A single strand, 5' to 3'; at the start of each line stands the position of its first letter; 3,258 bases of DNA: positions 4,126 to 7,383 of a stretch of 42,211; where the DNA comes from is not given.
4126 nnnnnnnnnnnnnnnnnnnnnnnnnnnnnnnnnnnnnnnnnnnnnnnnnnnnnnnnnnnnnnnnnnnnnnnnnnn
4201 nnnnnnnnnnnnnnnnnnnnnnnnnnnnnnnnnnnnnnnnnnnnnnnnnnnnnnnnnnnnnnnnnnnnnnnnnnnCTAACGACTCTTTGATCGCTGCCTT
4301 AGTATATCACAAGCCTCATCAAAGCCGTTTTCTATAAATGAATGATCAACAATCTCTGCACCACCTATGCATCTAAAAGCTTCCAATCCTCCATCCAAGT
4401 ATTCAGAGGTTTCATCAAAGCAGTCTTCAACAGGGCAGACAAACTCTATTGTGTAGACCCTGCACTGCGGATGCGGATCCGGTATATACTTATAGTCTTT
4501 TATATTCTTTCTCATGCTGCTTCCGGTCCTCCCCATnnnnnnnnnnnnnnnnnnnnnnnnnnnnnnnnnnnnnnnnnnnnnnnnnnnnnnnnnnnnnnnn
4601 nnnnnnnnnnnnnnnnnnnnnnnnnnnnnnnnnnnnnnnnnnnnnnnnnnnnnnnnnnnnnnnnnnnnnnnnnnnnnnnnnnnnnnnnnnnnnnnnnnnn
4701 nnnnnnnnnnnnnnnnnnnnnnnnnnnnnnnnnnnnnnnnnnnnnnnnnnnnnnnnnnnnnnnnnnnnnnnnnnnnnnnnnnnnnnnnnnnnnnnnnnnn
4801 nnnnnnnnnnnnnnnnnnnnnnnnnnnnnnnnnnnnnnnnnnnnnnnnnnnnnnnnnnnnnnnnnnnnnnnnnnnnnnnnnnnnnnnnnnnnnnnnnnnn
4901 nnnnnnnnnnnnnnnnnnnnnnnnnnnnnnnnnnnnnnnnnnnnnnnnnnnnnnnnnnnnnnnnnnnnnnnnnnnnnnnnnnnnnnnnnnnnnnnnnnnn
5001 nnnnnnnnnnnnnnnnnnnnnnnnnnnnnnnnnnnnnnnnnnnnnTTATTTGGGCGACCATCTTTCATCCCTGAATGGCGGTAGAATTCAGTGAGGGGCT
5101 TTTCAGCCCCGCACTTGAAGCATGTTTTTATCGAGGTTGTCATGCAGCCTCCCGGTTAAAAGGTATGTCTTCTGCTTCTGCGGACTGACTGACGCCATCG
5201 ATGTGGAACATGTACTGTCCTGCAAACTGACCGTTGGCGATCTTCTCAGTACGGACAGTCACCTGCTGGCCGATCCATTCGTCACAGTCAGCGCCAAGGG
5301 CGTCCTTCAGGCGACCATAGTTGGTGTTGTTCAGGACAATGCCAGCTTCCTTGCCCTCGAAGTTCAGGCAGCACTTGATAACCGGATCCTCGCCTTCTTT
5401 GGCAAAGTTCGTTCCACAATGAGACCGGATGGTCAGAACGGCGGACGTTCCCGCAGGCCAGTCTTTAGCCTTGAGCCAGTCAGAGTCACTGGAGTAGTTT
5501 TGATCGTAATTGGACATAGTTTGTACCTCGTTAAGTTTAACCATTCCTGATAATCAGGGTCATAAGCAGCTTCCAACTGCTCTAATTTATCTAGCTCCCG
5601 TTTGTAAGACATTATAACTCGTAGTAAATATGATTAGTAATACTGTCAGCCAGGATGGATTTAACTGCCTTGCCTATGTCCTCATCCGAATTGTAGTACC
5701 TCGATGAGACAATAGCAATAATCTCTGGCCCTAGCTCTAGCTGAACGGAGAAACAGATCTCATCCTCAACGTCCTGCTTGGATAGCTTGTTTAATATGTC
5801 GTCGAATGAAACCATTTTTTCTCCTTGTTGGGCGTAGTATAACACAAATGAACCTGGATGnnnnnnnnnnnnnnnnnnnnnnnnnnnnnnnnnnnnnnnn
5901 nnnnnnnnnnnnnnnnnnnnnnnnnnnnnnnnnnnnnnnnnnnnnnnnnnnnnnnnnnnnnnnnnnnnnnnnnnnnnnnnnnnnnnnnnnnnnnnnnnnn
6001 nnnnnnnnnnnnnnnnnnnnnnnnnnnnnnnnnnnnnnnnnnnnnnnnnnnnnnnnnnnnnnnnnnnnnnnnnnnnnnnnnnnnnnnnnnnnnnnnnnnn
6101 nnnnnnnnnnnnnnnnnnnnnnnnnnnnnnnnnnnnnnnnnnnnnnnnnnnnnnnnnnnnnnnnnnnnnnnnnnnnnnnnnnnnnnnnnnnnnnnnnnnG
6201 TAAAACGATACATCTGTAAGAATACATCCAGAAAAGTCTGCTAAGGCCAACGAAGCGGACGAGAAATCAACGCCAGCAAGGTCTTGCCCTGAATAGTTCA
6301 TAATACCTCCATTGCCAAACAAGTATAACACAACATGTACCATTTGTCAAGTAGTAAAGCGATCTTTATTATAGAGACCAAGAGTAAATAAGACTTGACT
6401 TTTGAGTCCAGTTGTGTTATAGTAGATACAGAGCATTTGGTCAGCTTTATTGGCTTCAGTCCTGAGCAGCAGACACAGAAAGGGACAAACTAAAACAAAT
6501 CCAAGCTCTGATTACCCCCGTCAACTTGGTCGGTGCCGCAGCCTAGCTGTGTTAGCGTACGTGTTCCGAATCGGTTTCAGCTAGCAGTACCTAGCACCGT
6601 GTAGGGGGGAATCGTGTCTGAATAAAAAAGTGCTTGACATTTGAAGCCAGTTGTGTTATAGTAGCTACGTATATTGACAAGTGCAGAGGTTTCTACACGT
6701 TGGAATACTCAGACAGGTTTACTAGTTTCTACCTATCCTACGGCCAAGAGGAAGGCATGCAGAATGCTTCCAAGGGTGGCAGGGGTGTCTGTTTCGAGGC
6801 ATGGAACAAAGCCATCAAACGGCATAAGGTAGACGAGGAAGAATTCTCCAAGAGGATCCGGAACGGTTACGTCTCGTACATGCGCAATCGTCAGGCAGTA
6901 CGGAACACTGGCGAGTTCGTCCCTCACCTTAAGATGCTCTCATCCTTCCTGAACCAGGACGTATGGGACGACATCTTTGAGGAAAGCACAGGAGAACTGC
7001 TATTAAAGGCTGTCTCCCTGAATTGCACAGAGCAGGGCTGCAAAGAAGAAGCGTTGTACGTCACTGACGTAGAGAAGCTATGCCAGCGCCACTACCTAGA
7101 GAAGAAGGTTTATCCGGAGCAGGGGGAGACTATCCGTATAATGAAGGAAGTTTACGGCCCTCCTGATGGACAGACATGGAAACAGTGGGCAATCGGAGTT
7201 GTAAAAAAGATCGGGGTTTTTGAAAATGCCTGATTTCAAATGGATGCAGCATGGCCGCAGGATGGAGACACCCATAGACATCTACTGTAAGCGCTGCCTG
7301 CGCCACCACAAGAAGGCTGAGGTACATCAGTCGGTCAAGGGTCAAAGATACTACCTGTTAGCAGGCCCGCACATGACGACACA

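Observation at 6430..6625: About 200 nt of ATG-free, highly structured sequence lies between the duplicated promoters (candidate phage ncRNA or regulatory leader)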

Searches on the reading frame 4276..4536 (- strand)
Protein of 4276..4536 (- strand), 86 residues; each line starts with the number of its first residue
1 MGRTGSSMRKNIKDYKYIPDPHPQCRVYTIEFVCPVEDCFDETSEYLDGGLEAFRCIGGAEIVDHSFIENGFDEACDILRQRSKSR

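Call 64: search_protein_families(library=pfam, max_evalue=0.1, proteins=[window:4276-4536:-])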
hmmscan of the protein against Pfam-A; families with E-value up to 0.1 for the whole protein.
window:4276-4536:- (86 aa): 1 family
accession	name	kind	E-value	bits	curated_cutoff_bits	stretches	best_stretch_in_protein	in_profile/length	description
PF04135.18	Nop10p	-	0.03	14.9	27.2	1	18-36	4-22/52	Nucleolar RNA-binding protein, Nop10p family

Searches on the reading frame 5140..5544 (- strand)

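Call 15: search_protein_families(library=phrogs, proteins=[window:5140-5544:-])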
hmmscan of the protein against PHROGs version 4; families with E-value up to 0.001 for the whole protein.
window:5140-5544:- (134 aa): 1 family
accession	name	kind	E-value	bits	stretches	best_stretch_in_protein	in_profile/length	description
phrog_21613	-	unknown function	4.6e-05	24.2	1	18-101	11-95/166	-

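Call 64: search_protein_families(library=pfam, max_evalue=0.1, proteins=[window:5140-5517:-])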
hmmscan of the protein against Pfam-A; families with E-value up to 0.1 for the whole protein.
window:5140-5517:- (125 aa): 0 families

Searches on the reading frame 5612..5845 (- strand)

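Call 64: search_protein_families(library=pfam, max_evalue=0.1, proteins=[window:5612-5845:-])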
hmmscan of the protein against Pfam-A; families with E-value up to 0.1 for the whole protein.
window:5612-5845:- (77 aa): 1 family
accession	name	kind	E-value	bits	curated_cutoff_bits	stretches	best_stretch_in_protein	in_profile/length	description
PF04684.18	BAF1_ABF1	-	0.016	14.9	28.9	1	12-70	255-314/511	BAF1 / ABF1 chromatin reorganising factor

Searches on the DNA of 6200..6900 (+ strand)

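Call 7: search_rna_families(source=window, start=6200, end=6900, threshold=evalue, max_evalue=10, show_alignments=3)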
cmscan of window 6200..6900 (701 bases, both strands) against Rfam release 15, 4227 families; matches with E-value up to 10: 1.
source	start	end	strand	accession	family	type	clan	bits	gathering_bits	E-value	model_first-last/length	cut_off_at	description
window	6748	6855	+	RF01964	RMST_3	Gene; lncRNA;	-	17.3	55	1.4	1-109/109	no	Rhabdomyosarcoma 2 associated transcript conserved region 3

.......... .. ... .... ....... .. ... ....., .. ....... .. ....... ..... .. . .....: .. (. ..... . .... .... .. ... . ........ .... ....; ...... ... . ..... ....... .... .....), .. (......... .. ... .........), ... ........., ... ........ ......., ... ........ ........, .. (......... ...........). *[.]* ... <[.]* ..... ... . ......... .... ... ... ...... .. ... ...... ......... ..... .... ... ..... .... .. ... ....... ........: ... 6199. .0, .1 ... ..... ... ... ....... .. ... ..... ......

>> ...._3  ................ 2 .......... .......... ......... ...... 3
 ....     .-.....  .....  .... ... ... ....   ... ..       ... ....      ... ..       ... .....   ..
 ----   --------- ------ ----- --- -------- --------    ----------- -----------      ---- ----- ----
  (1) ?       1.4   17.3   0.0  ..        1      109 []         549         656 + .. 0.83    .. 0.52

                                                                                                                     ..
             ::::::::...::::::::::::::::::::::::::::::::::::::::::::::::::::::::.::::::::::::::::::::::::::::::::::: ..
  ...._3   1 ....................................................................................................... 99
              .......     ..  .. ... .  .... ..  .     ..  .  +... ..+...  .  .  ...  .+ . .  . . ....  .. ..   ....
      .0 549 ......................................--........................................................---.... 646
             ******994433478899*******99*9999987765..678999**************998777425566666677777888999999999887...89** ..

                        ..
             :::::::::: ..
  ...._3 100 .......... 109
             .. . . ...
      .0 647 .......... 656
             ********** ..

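Call 8: search_dna_similar(query=window:6300-6800:+, collection=phages, mode=distant, max_rows=40)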
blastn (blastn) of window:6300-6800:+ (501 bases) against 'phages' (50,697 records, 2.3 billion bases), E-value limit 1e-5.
No match.

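Call 71: search_dna_similar(query=window:6344-6756:+, collection=plasmids, mode=distant, max_evalue=0.01)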
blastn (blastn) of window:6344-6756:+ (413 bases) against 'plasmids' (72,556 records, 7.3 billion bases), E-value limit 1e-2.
No match.

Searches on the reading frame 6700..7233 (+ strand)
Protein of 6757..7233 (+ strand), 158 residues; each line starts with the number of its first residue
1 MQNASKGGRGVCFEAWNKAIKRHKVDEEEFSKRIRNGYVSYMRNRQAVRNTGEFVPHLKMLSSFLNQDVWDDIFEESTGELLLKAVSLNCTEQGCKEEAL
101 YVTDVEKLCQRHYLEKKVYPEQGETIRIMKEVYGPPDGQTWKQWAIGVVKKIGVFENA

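Call 15: search_protein_families(library=phrogs, proteins=[window:6757-7233:+])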
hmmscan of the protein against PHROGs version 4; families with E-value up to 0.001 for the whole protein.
window:6757-7233:+ (158 aa): 2 families
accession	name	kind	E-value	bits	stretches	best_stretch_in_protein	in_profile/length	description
phrog_270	-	DNA, RNA and nucleotide metabolism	3.1e-05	24.5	1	13-77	196-253/383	replication initiation protein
phrog_9474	-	DNA, RNA and nucleotide metabolism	0.00097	19.7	0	12-78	191-253/288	replication initiation protein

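Call 17: find_related_loci(query=window:6757-7233:+, collection=viral_contigs, flank=3000)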
Query window:6757-7233:+ (158 aa) in viral_contigs; peptide patterns used: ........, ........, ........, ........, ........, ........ (x = any residue, [..] = any of these).
5 stretches matched a pattern, but none encodes a relative of the query by tblastn (E <= 1e-3).

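Call 19: find_encoding_contigs(protein=window:6757-7233:+, flank=3000, max_places=10)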
Protein window:6757-7233:+ (158 aa): 1 contig read that carries it; 1 place shown.
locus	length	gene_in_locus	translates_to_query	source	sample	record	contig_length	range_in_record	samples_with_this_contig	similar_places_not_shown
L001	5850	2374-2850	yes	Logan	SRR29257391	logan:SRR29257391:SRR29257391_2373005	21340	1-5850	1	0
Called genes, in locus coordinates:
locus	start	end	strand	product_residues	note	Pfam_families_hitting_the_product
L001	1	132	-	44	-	?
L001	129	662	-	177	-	PF05869:Dam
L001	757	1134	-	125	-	-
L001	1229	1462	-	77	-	-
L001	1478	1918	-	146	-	PF00805:Pentapeptide, PF13576:Pentapeptide_3 (faint), PF13599:Pentapeptide_4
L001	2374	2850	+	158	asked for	-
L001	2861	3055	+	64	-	-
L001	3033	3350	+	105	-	-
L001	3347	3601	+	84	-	-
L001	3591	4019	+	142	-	-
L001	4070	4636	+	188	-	PF05838:Glyco_hydro_108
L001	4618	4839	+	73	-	-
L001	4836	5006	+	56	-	-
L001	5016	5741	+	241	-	-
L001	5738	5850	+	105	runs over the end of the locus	-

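Call 22: find_homologous_proteins(query=window:6757-7233:+)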
Query window:6757-7233:+ (158 aa): 1 proteins with E <= 0.001 among 17 candidates.
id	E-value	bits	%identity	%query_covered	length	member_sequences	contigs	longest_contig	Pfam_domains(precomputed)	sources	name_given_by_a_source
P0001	1.3e-103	361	100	100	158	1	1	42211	-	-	-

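Call 64: search_protein_families(library=pfam, max_evalue=0.1, proteins=[window:6757-7233:+])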
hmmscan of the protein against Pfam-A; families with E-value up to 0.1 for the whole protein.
window:6757-7233:+ (158 aa): 0 families

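Call 72: search_protein_representatives(protein=window:6757-7233:+)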
Query: 158 residues. Proteins with E-value up to 0.001 (for the whole library): 22; up to 1e-10: 4; up to 1e-30: 1. The best 22 are listed.
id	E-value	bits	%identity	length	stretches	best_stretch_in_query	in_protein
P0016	2.4e-37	144.4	47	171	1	5-152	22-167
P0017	2.1e-25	105.6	36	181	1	3-157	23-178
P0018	4.2e-14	68.8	34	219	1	3-149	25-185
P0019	2.7e-12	63.0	34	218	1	5-152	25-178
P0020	2.8e-08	49.9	28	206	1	12-149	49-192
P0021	1.2e-07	47.9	34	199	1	9-153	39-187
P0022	3.1e-07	46.6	28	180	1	4-148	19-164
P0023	5.0e-07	45.9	31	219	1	12-152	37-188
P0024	1.3e-06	44.5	30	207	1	2-148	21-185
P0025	4.0e-06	42.9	34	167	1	4-121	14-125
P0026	4.7e-06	42.7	31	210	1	6-150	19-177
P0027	9.1e-06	41.8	36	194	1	14-121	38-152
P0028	9.3e-06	41.7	35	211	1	4-95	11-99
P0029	1.2e-05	41.4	29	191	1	2-148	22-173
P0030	1.4e-05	41.1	36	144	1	14-87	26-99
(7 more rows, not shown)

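Call 75: find_homologous_proteins(query=A3, max_evalue=0.00001)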
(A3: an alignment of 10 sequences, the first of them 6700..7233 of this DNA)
Query A3 (10 sequences) (177 aa, profile of the alignment): 9 proteins with E <= 0.00001 among 2033 candidates.
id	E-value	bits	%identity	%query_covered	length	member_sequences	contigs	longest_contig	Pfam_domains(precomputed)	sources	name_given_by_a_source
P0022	2.8e-66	241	27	94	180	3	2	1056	-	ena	-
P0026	1.4e-63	232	37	62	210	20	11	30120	-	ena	-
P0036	1.2e-58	216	28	98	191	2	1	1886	-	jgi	-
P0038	4.7e-57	211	26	95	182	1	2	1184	-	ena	-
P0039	1.6e-56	209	31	97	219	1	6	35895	-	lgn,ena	-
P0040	4.8e-54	201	31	93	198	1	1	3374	-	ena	-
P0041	1.1e-52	197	30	95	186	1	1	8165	-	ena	-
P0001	1.3e-51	193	100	89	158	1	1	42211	-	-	-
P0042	8.2e-48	181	26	95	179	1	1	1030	-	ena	-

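Call 76: find_related_loci(query=A3, collection=viral_contigs, flank=4000)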
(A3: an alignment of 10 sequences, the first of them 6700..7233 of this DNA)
Query A3 (177 aa) in viral_contigs; peptide patterns used: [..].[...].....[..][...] (x = any residue, [..] = any of these).
600 stretches matched a pattern (row limit reached: there are more); 10 encode a relative of the query (tblastn E <= 1e-3); 10 distinct loci.
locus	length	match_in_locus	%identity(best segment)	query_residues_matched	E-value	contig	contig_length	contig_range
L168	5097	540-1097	32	1-171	3e-21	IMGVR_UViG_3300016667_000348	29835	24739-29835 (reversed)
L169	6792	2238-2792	29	1-171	2e-16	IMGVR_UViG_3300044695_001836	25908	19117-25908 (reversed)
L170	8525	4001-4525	29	7-169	8e-14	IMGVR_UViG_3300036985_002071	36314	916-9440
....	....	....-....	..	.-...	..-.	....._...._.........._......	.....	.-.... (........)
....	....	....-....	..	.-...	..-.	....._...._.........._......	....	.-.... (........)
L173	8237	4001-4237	27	7-99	4e-7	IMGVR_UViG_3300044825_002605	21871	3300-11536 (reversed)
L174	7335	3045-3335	28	6-117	2e-6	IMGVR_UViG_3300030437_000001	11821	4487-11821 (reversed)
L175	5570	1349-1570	29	5-94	7e-6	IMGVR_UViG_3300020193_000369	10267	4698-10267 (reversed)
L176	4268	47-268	29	3-95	8e-6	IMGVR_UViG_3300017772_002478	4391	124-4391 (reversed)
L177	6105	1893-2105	29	6-92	1e-5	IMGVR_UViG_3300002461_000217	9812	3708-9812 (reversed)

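Call 77: find_encoding_contigs(protein=P0039, flank=4000, max_places=4)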
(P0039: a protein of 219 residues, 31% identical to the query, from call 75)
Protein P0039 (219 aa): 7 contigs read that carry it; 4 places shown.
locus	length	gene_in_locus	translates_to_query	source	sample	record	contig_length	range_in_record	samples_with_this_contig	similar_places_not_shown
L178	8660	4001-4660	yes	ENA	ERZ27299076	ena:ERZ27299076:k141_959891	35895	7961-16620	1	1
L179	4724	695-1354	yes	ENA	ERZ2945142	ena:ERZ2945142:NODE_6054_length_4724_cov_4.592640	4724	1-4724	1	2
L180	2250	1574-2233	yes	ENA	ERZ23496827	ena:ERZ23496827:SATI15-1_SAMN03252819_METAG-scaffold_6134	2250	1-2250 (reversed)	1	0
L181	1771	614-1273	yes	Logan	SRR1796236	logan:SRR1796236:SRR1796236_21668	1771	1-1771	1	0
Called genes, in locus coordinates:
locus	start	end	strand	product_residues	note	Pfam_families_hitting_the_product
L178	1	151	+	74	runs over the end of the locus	-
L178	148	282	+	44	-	-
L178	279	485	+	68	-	-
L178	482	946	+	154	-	PF05838:Glyco_hydro_108, PF09374:PG_binding_3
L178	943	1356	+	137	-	PF11351:GTA_holin_3TM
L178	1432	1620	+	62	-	PF14549:P22_Cro, PF15943:YdaS_toxin (weak)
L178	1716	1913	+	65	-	-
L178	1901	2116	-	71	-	-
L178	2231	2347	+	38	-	-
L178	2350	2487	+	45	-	-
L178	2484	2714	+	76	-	-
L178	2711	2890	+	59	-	-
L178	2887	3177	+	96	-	-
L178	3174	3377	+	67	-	-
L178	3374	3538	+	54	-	-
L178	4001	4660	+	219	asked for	-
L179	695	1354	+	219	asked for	-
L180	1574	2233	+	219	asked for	-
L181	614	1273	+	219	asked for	-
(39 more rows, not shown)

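Call 78: find_encoding_contigs(protein=P0026, flank=4000, max_places=4)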
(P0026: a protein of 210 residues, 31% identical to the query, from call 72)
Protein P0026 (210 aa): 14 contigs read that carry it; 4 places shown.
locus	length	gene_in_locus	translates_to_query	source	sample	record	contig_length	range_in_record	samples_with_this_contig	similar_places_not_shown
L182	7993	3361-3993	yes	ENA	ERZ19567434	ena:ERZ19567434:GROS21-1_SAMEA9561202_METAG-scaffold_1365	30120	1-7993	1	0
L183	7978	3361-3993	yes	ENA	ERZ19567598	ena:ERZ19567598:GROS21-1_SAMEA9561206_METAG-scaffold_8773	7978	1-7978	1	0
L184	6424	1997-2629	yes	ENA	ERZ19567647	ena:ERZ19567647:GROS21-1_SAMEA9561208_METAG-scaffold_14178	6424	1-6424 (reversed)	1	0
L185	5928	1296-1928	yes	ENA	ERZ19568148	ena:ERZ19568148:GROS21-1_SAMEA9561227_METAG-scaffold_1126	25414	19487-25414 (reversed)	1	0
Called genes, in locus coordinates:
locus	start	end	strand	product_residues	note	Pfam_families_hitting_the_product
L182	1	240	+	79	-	?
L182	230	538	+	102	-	-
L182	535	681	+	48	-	-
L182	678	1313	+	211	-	-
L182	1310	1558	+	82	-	-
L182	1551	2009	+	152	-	-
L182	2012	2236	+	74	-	-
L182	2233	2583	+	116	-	PF13539:Peptidase_M15_4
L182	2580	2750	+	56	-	-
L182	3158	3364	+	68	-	-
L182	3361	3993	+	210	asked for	-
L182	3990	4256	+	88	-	PF16786:RecA_dep_nuc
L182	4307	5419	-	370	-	-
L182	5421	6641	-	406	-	PF02843:GARS_C (weak)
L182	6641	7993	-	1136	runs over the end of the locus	PF18763:ddrB-ParB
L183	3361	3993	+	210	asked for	-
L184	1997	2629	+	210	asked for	-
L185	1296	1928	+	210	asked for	-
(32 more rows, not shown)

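Call 80: predict_structure(protein=window:6757-7233:+)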
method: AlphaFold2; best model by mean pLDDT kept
length: 158 residues; sequences in the alignment: 1
mean_pLDDT: 49.2   pTM: 0.44
mean pLDDT of the five models: 49.2, 43.0, 43.0, 41.2, 39.3
residues with pLDDT >= 90: 0; 70-90: 9; 50-70: 65; < 50: 84
segments of 3 or more residues with pLDDT < 50: 1-11, 48-53, 78-135, 155-158
pLDDT, mean of each block of 10 residues (from residue 1): 33 60 75 58 50 53 65 56 41 36 39 37 34 52 52 44
secondary structure, 60 per line:
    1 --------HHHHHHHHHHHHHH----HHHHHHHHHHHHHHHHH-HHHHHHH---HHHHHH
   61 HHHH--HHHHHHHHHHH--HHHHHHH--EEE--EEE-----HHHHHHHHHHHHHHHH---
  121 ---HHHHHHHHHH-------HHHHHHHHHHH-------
elements in order: H9-22 H27-43 H45-51 H55-64 H67-77 H80-86 E89-91 E94-96 H102-117 H124-133 H141-151

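Call 83: search_protein_families(library=phrogs, alignment_id=A3, max_evalue=0.01)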
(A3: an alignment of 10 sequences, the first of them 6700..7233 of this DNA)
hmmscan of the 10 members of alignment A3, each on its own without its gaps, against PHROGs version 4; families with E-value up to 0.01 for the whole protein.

A. member 1, window:6700-7233:+ (177 aa): 2 families
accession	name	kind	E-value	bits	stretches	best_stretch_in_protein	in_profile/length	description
phrog_270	-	DNA, RNA and nucleotide metabolism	7.1e-06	26.6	1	2-96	174-253/383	replication initiation protein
phrog_9474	-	DNA, RNA and nucleotide metabolism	1.5e-05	25.7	1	3-97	175-253/288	replication initiation protein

B. families by the number of members that match (of 10 scanned): 3 families
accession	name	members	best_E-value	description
phrog_270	-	8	4.9e-08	replication initiation protein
phrog_9474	-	3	1.5e-05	replication initiation protein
phrog_9327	-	1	0.0073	primosomal protein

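Call 90: predict_structure(alignment_id=A3)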
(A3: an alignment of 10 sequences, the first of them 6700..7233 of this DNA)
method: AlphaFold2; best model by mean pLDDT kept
length: 177 residues; sequences in the alignment: 10
mean_pLDDT: 79.9   pTM: 0.50
mean pLDDT of the five models: 79.9, 79.0, 78.8, 78.8, 78.0
residues with pLDDT >= 90: 53; 70-90: 90; 50-70: 20; < 50: 14
segments of 3 or more residues with pLDDT < 50: 93-104
pLDDT, mean of each block of 10 residues (from residue 1): 92 91 90 96 95 90 80 83 88 46 61 81 79 74 72 79 79 55
secondary structure, 60 per line:
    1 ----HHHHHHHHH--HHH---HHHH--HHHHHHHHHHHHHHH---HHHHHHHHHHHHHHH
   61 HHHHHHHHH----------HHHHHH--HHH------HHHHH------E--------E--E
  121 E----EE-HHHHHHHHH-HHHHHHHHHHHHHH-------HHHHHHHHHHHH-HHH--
elements in order: H5-13 H22-25 H28-42 H46-69 H80-85 H97-101 H129-137 H139-152 H160-171

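Call 92: fold_search(model_id=the predicted structure, library=pdb)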
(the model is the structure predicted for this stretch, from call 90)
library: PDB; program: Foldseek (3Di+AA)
matches with E <= 10: 8; with E <= 0.001: 0
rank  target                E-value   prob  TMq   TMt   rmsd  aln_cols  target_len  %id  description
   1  2xjz_B                3.8e+00  0.30  0.14  0.19   2.4        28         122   43  Crystal structure of the LMO2:LDB1-LID complex, C2 crystal form (released 2010-07-21)
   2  5cwg                  4.5e+00  0.10  0.26  0.24   5.0        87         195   13  Crystal structure of de novo designed helical repeat protein DHR10 (released 2015-12-16)
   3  5cwc                  5.4e+00  0.08  0.26  0.24   5.1        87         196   13  Crystal structure of de novo designed helical repeat protein DHR5 (released 2015-12-16)
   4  6rxx_UB               8.5e+00  0.01  0.11  0.06  30.1       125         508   17  Cryo-EM structure of the 90S pre-ribosome (Kre33-Noc4) from Chaetomium thermophilum, state C, Poly-Ala (released 2019-08-14)
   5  6rxt_UB               8.5e+00  0.01  0.11  0.06  31.1       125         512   17  Cryo-EM structure of the 90S pre-ribosome (Kre33-Noc4) from Chaetomium thermophilum, state A (released 2019-08-14)
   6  7pwx_GGG              9.1e+00  0.08  0.20  0.26   4.7        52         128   15  dUTPase from M. tuberculosis in complex with Stl (released 2022-12-28)
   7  6d91                  9.6e+00  0.02  0.19  0.10  15.0        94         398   17  Crystal structure of the Deinococcus radiodurans Nramp/MntH divalent transition metal transporter in the outward-open, a (released 2019-02-13)
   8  6k3e_A                9.6e+00  0.01  0.14  0.05  27.2       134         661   16  LSD1/Co-Rest structure with an inhibitor (released 2020-05-20)
